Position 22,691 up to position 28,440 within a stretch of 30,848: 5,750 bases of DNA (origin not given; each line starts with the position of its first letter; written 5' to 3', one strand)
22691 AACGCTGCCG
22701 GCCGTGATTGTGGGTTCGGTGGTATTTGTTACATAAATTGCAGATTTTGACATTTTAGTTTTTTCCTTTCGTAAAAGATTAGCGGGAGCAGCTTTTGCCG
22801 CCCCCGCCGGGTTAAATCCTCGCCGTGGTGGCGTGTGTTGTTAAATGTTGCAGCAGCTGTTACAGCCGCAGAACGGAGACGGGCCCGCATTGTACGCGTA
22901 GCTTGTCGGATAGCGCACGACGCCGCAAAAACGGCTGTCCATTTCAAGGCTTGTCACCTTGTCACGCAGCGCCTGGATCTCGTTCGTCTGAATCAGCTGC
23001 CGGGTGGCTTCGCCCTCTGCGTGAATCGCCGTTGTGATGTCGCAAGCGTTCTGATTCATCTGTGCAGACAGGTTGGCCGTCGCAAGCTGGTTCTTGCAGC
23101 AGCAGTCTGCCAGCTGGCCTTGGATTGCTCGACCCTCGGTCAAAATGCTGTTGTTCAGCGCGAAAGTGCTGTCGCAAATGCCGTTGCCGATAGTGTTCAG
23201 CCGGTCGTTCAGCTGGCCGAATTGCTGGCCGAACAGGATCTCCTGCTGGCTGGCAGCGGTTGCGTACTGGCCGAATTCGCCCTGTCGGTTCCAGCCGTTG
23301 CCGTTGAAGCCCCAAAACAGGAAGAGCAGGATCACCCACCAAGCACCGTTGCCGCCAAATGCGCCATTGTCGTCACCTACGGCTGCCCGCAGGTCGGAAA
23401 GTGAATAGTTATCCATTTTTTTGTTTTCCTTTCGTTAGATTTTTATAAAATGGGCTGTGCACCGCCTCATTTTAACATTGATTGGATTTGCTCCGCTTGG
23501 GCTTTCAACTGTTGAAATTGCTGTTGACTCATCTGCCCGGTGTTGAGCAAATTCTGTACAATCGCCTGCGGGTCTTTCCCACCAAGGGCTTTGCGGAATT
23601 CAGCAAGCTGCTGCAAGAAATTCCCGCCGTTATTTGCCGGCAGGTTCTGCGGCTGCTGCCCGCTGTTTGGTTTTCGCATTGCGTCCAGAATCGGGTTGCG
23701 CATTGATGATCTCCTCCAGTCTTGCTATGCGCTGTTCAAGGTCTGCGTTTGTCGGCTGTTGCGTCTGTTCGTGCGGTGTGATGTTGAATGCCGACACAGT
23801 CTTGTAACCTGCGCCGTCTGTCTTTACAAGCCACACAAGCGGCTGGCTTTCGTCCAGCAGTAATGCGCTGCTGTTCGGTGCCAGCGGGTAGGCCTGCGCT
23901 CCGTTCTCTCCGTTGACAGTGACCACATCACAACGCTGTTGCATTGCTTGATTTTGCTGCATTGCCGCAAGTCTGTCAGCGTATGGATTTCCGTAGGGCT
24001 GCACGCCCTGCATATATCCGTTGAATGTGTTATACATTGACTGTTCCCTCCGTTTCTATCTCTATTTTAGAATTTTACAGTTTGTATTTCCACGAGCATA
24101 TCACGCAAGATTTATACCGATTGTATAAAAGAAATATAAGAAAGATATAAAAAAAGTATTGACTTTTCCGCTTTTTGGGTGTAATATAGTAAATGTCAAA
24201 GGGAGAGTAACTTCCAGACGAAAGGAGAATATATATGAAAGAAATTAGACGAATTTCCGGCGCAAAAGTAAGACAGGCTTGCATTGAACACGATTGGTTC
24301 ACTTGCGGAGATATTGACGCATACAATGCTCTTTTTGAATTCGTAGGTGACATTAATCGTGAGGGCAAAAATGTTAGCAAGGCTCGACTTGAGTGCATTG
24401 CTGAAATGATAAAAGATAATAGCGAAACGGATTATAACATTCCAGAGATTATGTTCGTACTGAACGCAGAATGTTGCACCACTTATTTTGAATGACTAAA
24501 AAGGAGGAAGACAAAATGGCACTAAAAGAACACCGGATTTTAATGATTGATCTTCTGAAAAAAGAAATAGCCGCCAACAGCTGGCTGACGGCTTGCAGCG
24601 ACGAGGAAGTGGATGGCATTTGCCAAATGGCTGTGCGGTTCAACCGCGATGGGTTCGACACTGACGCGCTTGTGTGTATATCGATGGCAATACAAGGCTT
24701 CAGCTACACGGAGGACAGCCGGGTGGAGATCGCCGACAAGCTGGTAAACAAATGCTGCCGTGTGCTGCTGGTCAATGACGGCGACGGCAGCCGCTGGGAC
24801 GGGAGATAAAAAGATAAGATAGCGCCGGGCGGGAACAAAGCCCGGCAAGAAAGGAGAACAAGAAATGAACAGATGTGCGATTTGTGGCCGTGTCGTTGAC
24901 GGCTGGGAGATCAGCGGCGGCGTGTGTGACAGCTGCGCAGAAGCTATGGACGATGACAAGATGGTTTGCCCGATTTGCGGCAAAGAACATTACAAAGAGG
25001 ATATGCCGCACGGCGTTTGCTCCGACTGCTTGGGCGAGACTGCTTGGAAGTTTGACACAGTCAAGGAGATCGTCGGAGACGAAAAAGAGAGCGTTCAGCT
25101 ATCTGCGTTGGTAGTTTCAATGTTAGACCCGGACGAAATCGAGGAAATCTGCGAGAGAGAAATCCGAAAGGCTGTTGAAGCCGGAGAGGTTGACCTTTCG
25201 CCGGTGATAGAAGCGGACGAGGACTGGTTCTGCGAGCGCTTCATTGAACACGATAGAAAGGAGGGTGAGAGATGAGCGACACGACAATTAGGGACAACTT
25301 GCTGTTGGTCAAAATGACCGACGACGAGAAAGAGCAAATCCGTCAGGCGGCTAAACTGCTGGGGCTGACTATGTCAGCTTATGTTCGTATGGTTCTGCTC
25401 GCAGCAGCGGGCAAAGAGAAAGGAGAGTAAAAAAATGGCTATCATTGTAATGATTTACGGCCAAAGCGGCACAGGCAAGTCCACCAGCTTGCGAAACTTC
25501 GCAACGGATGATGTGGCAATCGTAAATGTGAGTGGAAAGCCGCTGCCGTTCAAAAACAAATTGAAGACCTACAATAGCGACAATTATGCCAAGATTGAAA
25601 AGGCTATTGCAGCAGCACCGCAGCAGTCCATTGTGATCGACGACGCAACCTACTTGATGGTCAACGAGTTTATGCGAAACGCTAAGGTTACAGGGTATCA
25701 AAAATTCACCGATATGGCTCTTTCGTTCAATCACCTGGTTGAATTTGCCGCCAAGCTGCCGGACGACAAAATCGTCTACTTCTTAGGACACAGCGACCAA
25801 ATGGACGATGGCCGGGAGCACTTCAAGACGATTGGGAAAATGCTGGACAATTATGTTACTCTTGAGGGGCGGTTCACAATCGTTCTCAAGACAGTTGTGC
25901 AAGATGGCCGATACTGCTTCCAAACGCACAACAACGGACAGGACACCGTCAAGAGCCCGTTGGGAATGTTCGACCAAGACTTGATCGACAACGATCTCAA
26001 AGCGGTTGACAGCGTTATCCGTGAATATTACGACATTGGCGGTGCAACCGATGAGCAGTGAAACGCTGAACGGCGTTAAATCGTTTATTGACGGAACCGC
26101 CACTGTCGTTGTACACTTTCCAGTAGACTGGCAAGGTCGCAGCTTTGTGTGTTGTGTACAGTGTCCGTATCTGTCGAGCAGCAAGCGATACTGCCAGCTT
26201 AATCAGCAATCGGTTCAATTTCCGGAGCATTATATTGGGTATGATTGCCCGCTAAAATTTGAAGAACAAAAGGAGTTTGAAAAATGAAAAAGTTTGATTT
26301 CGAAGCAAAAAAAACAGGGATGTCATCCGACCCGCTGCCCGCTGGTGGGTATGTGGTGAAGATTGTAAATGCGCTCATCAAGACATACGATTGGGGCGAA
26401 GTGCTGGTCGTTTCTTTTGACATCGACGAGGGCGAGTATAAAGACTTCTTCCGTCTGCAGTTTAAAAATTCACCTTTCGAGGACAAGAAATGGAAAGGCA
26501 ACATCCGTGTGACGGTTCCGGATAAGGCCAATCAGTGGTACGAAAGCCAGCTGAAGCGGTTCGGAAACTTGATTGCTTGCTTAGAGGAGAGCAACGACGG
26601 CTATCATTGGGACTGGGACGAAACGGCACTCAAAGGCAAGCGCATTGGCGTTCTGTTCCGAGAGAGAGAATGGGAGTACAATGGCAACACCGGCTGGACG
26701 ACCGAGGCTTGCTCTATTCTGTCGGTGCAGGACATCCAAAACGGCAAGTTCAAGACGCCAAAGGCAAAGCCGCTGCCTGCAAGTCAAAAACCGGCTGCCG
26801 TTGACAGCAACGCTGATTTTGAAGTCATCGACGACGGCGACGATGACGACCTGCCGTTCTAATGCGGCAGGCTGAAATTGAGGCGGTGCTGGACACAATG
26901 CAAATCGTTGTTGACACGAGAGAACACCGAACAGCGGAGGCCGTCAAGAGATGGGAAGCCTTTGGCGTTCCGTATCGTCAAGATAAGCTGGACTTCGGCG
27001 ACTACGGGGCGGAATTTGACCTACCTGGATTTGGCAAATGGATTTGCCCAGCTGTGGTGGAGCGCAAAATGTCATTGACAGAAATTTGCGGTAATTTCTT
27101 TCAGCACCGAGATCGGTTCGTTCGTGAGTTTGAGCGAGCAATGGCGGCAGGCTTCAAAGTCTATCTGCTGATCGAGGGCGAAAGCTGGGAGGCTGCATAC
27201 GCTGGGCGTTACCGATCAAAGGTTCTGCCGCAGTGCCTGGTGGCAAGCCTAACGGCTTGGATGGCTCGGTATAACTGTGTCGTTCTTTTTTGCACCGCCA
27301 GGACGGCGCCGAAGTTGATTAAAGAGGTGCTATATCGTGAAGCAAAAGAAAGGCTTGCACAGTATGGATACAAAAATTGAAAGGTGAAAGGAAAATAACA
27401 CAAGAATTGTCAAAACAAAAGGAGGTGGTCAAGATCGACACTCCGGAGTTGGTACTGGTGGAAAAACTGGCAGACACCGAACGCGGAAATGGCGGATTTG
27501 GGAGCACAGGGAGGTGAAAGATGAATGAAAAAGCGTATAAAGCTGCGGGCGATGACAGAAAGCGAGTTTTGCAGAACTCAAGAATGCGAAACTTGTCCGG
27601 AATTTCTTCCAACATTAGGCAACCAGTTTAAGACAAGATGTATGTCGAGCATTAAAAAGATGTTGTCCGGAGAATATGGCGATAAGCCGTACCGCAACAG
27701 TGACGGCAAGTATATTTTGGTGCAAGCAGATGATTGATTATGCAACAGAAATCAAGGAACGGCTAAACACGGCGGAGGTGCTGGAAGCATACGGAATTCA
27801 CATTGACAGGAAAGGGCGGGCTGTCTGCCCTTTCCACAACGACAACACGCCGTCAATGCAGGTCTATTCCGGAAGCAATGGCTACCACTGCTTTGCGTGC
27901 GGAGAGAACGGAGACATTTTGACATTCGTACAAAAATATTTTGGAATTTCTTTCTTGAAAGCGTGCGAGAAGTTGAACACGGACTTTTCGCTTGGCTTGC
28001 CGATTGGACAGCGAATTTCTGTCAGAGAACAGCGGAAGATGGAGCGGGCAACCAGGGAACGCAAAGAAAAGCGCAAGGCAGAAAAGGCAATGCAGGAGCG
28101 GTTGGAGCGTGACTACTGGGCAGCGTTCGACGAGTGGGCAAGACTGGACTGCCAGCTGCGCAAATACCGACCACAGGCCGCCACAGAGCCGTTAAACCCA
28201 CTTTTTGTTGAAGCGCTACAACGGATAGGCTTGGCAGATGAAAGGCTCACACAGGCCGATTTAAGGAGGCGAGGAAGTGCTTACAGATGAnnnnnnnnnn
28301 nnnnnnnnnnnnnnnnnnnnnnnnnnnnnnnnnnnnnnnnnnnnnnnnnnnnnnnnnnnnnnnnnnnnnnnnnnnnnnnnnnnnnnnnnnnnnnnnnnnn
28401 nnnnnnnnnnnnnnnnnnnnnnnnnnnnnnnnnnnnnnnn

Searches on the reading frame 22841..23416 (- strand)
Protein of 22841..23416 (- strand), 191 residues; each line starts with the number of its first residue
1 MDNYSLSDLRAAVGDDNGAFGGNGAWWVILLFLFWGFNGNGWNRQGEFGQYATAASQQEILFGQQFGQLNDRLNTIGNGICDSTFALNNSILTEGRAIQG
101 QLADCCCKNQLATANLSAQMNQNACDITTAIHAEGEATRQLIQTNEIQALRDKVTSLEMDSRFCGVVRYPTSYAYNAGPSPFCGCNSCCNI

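Call 21: search_protein_families(library=phrogs, proteins=[window:22841-23416:-], max_evalue=0.001)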
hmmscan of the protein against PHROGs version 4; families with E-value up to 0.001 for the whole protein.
window:22841-23416:- (191 aa): 1 family
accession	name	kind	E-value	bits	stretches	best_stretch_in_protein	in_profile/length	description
phrog_16490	-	unknown function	8.6e-11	43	1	12-148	17-161/286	-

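Call 61: search_protein_families(library=pfam, proteins=[window:22841-23416:-], max_evalue=0.01)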
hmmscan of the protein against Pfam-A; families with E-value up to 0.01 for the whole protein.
window:22841-23416:- (191 aa): 0 families

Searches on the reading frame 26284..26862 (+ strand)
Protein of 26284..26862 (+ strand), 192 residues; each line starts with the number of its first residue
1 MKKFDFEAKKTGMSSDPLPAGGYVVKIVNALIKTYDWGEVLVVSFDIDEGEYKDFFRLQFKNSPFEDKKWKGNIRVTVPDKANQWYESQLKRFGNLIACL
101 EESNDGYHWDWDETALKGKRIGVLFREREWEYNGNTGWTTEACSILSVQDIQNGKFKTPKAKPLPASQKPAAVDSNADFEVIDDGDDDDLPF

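Call 9: search_protein_families(library=pfam, proteins=[window:26284-26862:+], max_evalue=0.01)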
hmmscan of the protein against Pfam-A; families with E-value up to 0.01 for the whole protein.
window:26284-26862:+ (192 aa): 0 families

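Call 21: search_protein_families(library=phrogs, proteins=[window:26284-26862:+], max_evalue=0.001)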
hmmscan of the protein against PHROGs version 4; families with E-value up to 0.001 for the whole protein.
window:26284-26862:+ (192 aa): 2 families
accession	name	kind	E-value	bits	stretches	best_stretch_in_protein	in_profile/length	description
phrog_18107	-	unknown function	5.5e-23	83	1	5-192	6-200/201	-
phrog_378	-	DNA, RNA and nucleotide metabolism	3.2e-07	31.8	1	7-192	8-163/163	single strand DNA binding protein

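Call 71: search_protein_families(library=ncbifam, proteins=[window:26284-26859:+], max_evalue=0.001)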
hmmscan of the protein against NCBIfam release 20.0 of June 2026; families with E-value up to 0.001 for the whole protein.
window:26284-26859:+ (192 aa): 0 families

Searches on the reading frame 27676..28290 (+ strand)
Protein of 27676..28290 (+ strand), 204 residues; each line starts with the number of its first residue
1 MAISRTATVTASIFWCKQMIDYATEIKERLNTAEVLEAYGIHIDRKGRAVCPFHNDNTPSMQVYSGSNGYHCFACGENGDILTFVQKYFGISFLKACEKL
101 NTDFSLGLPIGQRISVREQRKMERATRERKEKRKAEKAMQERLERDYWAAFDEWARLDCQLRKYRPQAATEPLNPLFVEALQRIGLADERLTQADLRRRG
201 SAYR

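Call 9: search_protein_families(library=pfam, proteins=[window:27676-28290:+], max_evalue=0.01)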
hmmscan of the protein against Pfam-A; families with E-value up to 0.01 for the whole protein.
window:27676-28290:+ (204 aa): 1 family
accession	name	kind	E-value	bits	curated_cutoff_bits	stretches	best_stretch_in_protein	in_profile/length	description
PF01807.25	Zn_ribbon_DnaG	-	9.1e-21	74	24.9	1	24-108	7-93/98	CHC2 zinc finger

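Call 70: search_solved_structures(query=window:27676-28287:+, max_evalue=1)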
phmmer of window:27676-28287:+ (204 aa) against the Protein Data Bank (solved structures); distinct sequences matched with E-value up to 1: 3.
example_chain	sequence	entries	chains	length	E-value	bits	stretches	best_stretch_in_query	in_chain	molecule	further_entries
1d0q_A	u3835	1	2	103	3.2e-11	46.5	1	30-106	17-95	DNA PRIMASE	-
2au3_A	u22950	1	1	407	2.5e-09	40.3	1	25-109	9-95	DNA primase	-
2ysa_A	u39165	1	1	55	0.97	12.2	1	65-82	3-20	Retinoblastoma-binding protein 6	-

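Call 71: search_protein_families(library=ncbifam, proteins=[window:27676-28287:+], max_evalue=0.001)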
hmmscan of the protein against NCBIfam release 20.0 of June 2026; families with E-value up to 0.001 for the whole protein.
window:27676-28287:+ (204 aa): 1 family
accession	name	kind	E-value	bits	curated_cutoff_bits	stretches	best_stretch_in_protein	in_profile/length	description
TIGR01391.1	dnaG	equivalog_domain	3.6e-24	85.4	283.6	1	23-143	7-127/414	DNA primase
